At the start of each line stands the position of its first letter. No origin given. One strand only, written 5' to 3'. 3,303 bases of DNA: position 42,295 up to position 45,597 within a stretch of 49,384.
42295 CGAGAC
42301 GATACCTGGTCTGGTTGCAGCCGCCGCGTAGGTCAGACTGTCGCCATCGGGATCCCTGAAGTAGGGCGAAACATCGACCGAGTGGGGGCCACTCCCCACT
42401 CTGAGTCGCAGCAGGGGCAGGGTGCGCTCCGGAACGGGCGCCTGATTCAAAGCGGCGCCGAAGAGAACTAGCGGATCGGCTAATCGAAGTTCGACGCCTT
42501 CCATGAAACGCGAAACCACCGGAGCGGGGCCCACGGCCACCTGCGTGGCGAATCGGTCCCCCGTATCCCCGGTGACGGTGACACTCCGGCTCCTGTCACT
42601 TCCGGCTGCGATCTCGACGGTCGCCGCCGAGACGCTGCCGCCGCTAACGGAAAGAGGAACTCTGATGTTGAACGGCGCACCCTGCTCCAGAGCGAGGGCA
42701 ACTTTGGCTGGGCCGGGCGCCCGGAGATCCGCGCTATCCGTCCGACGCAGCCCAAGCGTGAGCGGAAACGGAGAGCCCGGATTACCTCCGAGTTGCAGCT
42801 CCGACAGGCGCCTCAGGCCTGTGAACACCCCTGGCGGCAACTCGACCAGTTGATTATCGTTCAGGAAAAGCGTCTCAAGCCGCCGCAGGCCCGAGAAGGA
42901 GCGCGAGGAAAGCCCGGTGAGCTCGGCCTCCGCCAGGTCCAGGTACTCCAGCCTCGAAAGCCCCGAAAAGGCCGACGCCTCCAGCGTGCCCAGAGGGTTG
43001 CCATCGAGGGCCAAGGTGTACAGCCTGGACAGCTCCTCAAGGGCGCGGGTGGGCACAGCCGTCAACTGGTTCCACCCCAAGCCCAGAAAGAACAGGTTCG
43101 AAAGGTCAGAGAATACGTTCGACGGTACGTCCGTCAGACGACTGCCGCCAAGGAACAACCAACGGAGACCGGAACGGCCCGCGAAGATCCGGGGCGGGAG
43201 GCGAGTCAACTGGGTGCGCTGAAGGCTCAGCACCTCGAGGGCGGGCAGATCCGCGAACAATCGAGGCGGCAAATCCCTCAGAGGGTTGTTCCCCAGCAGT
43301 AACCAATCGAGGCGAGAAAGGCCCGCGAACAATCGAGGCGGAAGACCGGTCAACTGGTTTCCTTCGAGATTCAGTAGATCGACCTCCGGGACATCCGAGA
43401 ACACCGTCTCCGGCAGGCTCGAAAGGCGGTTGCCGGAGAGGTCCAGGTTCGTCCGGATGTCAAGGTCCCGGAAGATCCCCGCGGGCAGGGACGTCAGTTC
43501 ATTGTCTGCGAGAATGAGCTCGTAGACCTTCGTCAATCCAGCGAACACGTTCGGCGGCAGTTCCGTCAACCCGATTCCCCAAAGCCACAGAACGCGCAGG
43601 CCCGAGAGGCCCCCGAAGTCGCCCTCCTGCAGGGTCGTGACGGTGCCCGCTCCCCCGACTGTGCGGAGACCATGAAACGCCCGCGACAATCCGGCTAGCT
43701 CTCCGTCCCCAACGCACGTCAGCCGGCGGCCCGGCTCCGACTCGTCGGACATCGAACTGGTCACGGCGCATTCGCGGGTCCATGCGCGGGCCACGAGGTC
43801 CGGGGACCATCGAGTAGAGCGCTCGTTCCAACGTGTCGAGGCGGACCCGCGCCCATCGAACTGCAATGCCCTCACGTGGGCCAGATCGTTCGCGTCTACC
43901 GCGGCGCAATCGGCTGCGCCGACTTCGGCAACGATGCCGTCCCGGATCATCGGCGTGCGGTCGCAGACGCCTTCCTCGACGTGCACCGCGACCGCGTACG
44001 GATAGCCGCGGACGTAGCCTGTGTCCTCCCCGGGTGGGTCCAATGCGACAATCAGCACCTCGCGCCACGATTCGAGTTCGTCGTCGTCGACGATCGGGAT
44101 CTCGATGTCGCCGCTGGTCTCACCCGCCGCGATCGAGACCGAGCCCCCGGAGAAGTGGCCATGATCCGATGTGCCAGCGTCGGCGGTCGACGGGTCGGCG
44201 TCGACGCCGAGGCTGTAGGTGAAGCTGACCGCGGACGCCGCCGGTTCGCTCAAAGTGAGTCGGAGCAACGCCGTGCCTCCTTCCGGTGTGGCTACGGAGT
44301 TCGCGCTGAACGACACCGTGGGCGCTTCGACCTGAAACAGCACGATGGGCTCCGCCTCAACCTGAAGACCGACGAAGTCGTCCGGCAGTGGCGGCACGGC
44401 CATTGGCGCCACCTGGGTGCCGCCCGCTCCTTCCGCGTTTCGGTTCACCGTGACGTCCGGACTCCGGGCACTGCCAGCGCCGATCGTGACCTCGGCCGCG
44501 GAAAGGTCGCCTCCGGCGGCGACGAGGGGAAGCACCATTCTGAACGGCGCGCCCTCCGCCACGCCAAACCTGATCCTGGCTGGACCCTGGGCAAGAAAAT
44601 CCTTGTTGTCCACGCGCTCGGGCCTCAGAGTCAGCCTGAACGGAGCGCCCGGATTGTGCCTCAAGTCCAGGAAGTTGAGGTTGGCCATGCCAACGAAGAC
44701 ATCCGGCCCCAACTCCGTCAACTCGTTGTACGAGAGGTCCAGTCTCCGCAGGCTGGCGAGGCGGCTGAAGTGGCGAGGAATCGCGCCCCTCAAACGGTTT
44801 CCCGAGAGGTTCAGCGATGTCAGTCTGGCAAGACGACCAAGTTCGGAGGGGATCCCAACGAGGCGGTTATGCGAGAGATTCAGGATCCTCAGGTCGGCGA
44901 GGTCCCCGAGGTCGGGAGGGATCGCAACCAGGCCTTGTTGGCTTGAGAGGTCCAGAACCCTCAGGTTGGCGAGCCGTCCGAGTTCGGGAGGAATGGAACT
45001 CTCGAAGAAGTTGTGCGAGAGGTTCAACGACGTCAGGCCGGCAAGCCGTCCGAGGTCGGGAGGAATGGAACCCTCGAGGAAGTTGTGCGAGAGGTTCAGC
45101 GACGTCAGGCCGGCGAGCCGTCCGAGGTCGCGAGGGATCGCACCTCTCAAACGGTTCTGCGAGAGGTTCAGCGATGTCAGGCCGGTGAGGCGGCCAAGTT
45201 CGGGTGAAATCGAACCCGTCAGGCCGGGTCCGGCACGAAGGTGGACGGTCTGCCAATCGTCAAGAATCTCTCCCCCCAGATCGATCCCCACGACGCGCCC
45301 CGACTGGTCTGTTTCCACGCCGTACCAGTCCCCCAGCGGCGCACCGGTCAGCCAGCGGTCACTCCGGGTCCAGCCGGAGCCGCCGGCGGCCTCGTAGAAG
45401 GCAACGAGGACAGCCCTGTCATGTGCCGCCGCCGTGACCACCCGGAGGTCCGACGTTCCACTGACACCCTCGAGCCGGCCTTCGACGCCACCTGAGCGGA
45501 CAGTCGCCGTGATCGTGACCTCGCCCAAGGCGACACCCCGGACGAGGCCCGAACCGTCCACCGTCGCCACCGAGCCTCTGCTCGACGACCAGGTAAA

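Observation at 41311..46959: Giant secreted mosaic protein joining two different LRR solenoids, Ig-like/Calx-beta/cadherin-like modules and a leishmanolysin-type protease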

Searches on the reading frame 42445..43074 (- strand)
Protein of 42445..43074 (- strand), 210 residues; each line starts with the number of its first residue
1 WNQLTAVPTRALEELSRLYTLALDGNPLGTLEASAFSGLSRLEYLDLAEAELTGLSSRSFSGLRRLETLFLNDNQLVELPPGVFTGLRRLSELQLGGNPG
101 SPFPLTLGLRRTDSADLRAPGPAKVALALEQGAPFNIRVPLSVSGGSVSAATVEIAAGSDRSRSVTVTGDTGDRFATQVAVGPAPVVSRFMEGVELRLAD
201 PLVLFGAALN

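Call 45: predict_structure(alignment_id=A2)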
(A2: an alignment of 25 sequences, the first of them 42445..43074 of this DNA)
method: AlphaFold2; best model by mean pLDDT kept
length: 210 residues; sequences in the alignment: 25
mean_pLDDT: 92.0   pTM: 0.86
mean pLDDT of the five models: 92.0, 91.5, 91.2, 91.0, 90.2
residues with pLDDT >= 90: 160; 70-90: 41; 50-70: 6; < 50: 3
segments of 3 or more residues with pLDDT < 50: 208-210
pLDDT, mean of each block of 10 residues (from residue 1): 89 93 96 91 98 95 95 98 96 98 96 85 93 96 93 96 93 77 90 95 69
secondary structure, 60 per line:
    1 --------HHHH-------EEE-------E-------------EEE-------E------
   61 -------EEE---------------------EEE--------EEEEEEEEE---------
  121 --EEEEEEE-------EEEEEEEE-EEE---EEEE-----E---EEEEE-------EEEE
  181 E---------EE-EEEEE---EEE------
elements in order: H9-12 E20-22 E44-46 E68-70 E92-94 E103-111 E123-129 E137-144 E146-148 E152-155 E165-169 E177-181 E194-198 E202-204

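Call 50: fold_search(model_id=the predicted structure, library=pdb)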
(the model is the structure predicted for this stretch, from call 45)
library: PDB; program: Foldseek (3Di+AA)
matches with E <= 10: 1749; with E <= 0.001: 55
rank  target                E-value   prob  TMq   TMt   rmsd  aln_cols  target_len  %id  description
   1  3zyj_A                8.3e-06  1.00  0.44  0.24  11.7       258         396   16  NetrinG1 in complex with NGL1 (released 2011-10-05)
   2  5xwu_B                2.9e-05  1.00  0.35  0.23  11.8       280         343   16  Crystal structure of PTPdelta Ig1-Ig3 in complex with SALM2 LRR-Ig (released 2018-06-06)
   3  7n3t_B                6.1e-05  1.00  0.34  0.23  12.2       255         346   16  TrkA ECD complex with designed miniprotein ligand (released 2022-04-20)
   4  7n3t_A                6.4e-05  1.00  0.41  0.27  15.9       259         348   14  TrkA ECD complex with designed miniprotein ligand (released 2022-04-20)
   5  3zyn_A                6.8e-05  1.00  0.45  0.31   1.8       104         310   35  Crystal structure of the N-terminal leucine rich repeats of Netrin-G Ligand-3 (released 2011-10-05)
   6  3zyo                  7.1e-05  1.00  0.45  0.24  11.2       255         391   19  Crystal structure of the N-terminal leucine rich repeats and immunoglobulin domain of netrin-G ligand-3 (released 2011-10-05)
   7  2id5_D                9.3e-05  1.00  0.30  0.15  14.4       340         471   13  Crystal Structure of the Lingo-1 Ectodomain (released 2006-09-26)
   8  4p91_A                9.9e-05  1.00  0.43  0.32   2.3       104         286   35  Crystal structure of the nogo-receptor-2 (27-330) (released 2014-04-30)
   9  3zyn_B                1.2e-04  1.00  0.45  0.31   1.9       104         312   35  Crystal structure of the N-terminal leucine rich repeats of Netrin-G Ligand-3 (released 2011-10-05)
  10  4bsr_A                1.3e-04  1.00  0.43  0.19   2.8       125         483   29  Structure of the ectodomain of LGR5 in complex with R-spondin-1 (Fu1Fu2) in P22121 crystal form (released 2013-06-19)
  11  2id5_B                1.3e-04  1.00  0.46  0.21  11.8       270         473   18  Crystal Structure of the Lingo-1 Ectodomain (released 2006-09-26)
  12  5y31_B                1.4e-04  1.00  0.43  0.18  18.0       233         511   17  Crystal structure of human LGI1-ADAM22 complex (released 2018-05-02)
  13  5o0k_B                1.6e-04  1.00  0.45  0.33   1.1        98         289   37  Deglycosylated Nogo Receptor with native disulfide structure (released 2017-10-18)
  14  5o0n_A                1.7e-04  1.00  0.46  0.31   1.4       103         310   35  Deglycosylated Nogo Receptor with native disulfide structure 4 (released 2017-10-18)
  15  4uip_B                1.9e-04  1.00  0.46  0.41   1.7       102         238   36  The complex structure of extracellular domain of EGFR with Repebody (rAC1). (released 2015-11-25)
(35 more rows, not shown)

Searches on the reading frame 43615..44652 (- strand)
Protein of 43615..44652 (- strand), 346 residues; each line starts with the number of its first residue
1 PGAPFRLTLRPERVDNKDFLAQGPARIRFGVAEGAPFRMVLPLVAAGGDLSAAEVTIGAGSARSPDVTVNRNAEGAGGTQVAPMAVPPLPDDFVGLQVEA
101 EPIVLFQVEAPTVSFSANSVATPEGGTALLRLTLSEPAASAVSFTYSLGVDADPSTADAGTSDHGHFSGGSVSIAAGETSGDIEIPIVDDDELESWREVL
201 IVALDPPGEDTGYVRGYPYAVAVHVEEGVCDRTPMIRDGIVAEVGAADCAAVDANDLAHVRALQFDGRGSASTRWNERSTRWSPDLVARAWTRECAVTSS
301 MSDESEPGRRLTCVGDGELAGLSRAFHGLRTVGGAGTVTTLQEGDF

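Call 18: search_solved_structures(query=window:43615-44652:-, max_evalue=10)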
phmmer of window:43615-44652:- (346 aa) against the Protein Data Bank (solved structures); distinct sequences matched with E-value up to 10: 4.
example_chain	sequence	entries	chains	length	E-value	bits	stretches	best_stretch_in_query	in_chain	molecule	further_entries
3gin_A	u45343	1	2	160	0.052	15.9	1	147-201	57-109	Sodium/calcium exchanger 1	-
2fws_A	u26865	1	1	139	0.076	15.4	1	150-200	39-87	Sodium/calcium exchanger 1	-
2dpk_A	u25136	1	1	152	0.094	15.1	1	150-200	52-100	Sodium/calcium exchanger 1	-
3us9_A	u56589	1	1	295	0.16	14.3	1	151-201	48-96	Sodium/calcium exchanger 1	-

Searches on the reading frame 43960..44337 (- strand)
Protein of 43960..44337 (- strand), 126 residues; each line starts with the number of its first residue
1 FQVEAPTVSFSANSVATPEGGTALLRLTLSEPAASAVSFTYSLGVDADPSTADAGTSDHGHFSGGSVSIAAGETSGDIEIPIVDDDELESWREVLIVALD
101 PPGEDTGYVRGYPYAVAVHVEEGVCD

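Call 15: search_protein_families(library=pfam, proteins=[window:43960-44337:-], max_evalue=10)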
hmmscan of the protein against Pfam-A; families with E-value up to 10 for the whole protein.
window:43960-44337:- (126 aa): 2 families
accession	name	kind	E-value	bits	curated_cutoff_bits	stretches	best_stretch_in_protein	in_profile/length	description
PF20579.4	LapA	-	0.0029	18.4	27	2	64-86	40-62/99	LapA domain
PF03160.20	Calx-beta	-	0.012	16.1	27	1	6-105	6-100/119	Calx-beta domain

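Call 63: search_solved_structures(query=A4, max_evalue=1)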
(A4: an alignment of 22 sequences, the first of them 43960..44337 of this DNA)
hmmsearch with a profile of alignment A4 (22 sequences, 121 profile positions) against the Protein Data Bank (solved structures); distinct sequences matched with E-value up to 1: 15.
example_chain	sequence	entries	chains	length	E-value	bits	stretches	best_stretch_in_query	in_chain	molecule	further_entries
3us9_A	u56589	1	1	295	6.5e-07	32.8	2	47-98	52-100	Sodium/calcium exchanger 1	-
8sgi_A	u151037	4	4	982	0.00033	24.1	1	47-100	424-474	Sodium/calcium exchanger 1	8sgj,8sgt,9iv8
3rb5_A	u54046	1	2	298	0.00067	23.1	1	44-117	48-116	Na/Ca exchange protein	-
3rb7_A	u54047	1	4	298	0.00069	23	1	44-117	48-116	Na/Ca exchange protein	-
2fws_A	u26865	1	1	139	0.00092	22.6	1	47-100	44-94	Sodium/calcium exchanger 1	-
2dpk_A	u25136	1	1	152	0.0011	22.3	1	47-100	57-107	Sodium/calcium exchanger 1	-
2lt9_A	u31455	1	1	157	0.0014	22.1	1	47-118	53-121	Protein Slc8a3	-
3gin_A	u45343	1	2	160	0.0034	20.8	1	47-98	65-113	Sodium/calcium exchanger 1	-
3e9t_A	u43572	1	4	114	0.0034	20.8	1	44-117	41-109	Na/Ca exchange protein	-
3ead_A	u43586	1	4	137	0.0055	20.1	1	44-117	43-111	Na/Ca exchange protein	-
8jp0_A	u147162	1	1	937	0.0093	19.4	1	47-100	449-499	Sodium/calcium exchanger 1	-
9xg1_A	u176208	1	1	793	0.14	15.6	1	9-90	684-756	Protein-asparaginase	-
2fwu_A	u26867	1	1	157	0.16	15.4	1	47-92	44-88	Sodium/calcium exchanger 1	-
2qvk_A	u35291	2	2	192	0.2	15.1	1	47-92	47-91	Sodium/calcium exchanger 1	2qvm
2kls_A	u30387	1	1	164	0.2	15.1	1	47-92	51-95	Sodium/calcium exchanger 1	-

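Call 64: search_protein_families(library=pfam, alignment_id=A4, max_evalue=0.01)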
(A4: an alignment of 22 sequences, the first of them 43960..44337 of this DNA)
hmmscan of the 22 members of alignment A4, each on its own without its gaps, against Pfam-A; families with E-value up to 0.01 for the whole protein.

A. member 1, window:43960-44337:- (126 aa): 1 family
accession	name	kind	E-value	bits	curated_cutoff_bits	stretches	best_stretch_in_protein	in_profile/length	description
PF20579.4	LapA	-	0.0029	18.4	27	0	64-86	40-62/99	LapA domain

B. families by the number of members that match (of 22 scanned): 2 families
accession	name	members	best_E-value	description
PF03160.20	Calx-beta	18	1.4e-08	Calx-beta domain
PF20579.4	LapA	3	0.0029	LapA domain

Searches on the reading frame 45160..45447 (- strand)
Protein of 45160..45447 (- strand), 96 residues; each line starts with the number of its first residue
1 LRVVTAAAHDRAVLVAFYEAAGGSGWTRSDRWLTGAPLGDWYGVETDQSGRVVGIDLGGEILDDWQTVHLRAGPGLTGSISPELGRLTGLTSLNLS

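Call 15: search_protein_families(library=pfam, proteins=[window:45160-45447:-], max_evalue=10)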
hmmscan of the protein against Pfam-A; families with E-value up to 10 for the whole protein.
window:45160-45447:- (96 aa): 0 families
